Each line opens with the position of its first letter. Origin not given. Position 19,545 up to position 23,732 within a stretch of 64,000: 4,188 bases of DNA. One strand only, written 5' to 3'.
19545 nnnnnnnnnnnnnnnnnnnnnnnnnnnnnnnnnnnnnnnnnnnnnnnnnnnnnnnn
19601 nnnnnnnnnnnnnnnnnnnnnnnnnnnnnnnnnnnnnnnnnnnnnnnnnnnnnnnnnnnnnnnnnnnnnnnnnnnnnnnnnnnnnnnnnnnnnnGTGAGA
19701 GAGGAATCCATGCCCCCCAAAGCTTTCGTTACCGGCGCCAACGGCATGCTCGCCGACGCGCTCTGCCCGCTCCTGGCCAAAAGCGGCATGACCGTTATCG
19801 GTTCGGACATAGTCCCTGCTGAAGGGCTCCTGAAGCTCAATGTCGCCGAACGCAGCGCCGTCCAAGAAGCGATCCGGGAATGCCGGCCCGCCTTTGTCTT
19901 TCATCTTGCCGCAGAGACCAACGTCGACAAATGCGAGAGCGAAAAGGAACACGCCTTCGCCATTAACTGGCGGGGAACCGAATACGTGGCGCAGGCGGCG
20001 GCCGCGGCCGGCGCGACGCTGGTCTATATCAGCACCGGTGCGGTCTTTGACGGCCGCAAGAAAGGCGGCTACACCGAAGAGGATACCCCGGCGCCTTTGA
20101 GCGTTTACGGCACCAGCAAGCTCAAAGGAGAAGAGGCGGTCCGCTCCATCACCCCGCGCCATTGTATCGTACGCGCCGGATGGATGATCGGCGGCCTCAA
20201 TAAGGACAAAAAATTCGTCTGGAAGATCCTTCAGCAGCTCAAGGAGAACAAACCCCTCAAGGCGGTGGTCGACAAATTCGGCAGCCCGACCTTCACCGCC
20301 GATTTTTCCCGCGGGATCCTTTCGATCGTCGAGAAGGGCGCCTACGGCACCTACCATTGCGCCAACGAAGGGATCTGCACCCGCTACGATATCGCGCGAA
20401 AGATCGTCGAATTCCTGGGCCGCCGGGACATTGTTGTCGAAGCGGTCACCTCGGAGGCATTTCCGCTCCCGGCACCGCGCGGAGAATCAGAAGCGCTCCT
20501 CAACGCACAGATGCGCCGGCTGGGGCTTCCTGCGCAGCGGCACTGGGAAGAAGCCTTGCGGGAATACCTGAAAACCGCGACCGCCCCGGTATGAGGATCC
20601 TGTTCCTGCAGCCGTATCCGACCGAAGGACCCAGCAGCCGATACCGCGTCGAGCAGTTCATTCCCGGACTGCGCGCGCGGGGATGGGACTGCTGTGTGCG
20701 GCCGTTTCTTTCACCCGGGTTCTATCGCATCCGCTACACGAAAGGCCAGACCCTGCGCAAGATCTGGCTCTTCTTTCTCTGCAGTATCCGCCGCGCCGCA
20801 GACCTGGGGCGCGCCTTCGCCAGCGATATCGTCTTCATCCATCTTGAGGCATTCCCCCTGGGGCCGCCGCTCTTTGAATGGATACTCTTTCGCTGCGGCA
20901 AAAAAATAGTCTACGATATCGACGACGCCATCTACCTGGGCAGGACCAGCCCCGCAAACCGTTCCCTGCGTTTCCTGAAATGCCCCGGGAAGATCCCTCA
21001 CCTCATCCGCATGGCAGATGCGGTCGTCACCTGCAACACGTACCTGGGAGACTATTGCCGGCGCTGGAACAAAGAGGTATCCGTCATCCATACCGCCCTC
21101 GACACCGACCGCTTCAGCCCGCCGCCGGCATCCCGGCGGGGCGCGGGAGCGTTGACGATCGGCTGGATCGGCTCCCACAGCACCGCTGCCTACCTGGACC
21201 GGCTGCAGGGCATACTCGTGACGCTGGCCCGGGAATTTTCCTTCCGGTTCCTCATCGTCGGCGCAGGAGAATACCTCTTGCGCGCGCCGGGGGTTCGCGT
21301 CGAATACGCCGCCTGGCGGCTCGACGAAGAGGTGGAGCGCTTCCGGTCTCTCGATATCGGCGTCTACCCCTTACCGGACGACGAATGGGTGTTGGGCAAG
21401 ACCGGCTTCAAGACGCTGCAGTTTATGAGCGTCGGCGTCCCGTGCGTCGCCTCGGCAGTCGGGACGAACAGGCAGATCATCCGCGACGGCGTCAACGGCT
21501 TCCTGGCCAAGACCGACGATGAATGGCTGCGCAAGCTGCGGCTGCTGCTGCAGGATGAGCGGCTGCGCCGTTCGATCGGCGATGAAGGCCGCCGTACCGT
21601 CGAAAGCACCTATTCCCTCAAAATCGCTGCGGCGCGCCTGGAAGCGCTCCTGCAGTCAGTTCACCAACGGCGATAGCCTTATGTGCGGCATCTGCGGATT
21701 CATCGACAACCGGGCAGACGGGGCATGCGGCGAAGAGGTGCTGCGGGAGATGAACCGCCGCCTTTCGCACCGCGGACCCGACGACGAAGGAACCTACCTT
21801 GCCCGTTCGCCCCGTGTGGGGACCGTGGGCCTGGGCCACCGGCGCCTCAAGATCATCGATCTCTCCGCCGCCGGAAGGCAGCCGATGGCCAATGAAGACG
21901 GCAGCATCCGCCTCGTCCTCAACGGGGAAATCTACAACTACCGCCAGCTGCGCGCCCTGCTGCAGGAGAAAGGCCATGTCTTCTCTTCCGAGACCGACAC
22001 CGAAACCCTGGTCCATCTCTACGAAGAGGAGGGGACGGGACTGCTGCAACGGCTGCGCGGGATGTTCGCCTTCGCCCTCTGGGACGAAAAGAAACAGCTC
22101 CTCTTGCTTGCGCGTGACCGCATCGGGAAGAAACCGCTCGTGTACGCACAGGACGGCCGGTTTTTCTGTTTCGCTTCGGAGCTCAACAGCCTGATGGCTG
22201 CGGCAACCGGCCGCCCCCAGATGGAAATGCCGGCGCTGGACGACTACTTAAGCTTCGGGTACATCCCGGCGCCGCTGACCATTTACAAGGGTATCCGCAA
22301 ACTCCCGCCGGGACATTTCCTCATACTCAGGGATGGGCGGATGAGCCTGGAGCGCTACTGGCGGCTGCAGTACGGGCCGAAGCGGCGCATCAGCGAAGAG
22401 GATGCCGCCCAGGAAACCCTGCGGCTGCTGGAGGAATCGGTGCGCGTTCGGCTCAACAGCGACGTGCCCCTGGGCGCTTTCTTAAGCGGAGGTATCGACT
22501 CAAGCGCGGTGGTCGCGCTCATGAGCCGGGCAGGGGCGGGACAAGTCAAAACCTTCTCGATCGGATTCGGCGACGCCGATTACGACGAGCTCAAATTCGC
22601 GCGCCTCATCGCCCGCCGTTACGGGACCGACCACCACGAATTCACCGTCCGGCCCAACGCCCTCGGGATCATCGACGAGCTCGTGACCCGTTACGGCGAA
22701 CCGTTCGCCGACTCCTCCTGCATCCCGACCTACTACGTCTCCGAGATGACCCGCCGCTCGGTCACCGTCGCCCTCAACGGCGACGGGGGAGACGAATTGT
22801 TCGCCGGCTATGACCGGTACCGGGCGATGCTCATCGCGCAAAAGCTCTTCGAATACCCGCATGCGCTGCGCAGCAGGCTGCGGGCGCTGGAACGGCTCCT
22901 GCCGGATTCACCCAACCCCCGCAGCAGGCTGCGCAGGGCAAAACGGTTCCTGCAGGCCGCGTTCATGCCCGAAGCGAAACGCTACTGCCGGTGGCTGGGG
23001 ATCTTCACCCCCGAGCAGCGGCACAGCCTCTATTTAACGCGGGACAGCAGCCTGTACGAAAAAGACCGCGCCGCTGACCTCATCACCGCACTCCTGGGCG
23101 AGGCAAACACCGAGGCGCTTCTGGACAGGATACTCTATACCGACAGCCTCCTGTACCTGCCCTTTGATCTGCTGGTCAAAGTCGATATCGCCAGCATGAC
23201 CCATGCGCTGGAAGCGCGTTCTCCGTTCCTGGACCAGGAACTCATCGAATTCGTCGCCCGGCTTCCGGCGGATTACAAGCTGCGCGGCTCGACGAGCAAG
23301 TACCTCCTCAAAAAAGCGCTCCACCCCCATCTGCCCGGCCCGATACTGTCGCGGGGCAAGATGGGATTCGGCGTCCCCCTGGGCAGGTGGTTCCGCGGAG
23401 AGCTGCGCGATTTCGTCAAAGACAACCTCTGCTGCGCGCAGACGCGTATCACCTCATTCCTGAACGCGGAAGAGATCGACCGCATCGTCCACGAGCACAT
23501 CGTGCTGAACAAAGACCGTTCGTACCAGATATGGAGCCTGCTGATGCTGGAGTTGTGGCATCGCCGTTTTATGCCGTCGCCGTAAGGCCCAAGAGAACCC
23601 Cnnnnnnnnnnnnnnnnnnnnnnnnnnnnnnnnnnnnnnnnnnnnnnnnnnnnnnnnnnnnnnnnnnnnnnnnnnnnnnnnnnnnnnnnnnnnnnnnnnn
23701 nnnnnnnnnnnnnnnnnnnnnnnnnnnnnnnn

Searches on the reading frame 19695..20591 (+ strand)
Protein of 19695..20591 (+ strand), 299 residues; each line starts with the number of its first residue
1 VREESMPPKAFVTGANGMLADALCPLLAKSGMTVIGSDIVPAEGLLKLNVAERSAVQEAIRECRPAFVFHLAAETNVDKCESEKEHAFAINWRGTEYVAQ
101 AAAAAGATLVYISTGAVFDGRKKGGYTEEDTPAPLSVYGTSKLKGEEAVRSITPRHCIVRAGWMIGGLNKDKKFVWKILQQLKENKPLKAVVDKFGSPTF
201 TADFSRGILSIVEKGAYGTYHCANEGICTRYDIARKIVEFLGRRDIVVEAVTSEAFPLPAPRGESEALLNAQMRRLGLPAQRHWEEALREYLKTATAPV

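Call 12: search_protein_families(library=pfam, proteins=[window:19695-20591:+], max_evalue=0.00001)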
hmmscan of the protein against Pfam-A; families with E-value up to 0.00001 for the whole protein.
window:19695-20591:+ (299 aa): 5 families
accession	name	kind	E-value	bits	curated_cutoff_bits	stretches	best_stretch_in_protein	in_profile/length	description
PF04321.23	RmlD_sub_bind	-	4.2e-79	266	27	1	11-295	4-285/287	RmlD substrate binding domain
PF01370.27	Epimerase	-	2.7e-25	89.6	20.9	1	11-189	2-200/240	NAD dependent epimerase/dehydratase family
PF16363.11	GDP_Man_Dehyd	-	3e-12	47.1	27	1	45-152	56-167/332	GDP-mannose 4,6 dehydratase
PF02719.21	Polysacc_synt_2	-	2.2e-08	34.1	20.2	1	49-116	62-130/293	Polysaccharide biosynthesis protein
PF07993.18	NAD_binding_4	-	3.4e-07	30.1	20.1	1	67-165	91-208/258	Male sterility protein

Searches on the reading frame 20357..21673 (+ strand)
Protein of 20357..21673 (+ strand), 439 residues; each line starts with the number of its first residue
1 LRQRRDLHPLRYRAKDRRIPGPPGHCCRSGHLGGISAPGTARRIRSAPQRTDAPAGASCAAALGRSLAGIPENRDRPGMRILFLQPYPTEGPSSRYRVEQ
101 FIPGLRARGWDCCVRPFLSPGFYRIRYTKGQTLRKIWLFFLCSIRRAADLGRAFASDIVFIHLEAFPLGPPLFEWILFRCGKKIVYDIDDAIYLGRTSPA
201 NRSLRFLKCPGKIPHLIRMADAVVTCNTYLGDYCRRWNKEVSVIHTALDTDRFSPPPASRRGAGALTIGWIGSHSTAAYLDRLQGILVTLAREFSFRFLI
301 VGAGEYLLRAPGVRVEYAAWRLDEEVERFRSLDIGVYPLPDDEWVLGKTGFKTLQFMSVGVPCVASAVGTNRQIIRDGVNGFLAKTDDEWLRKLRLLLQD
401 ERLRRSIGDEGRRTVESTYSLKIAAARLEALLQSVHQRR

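Call 12: search_protein_families(library=pfam, proteins=[window:20357-21673:+], max_evalue=0.00001)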
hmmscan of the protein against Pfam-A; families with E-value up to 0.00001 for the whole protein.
window:20357-21673:+ (439 aa): 3 families
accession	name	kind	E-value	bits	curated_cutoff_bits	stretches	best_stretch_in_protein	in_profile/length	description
PF13692.12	Glyco_trans_1_4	-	2.2e-13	51.1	27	1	288-400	25-142/142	Glycosyl transferases group 1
PF00534.26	Glycos_transf_1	-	1.9e-10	41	26.4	1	349-413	105-171/172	Glycosyl transferases group 1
PF13524.12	Glyco_trans_1_2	-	8.8e-06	26.2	25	0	295-428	14-142/144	Glycosyl transferase-like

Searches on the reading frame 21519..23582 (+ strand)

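Call 11: search_protein_families(library=pfam, proteins=[window:21519-23582:+], max_evalue=0.00001)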
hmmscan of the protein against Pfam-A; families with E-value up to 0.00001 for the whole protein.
window:21519-23582:+ (688 aa): 3 families
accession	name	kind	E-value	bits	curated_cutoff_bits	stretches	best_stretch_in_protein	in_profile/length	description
PF00733.27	Asn_synthase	-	1.9e-101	340.7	21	1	301-682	3-354/354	Asparagine synthase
PF13537.11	GATase_7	-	3.4e-44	150.3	25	1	107-226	1-122/123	Glutamine amidotransferase domain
PF13522.11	GATase_6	-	2.6e-42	144.4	27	1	101-221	10-130/130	Glutamine amidotransferase domain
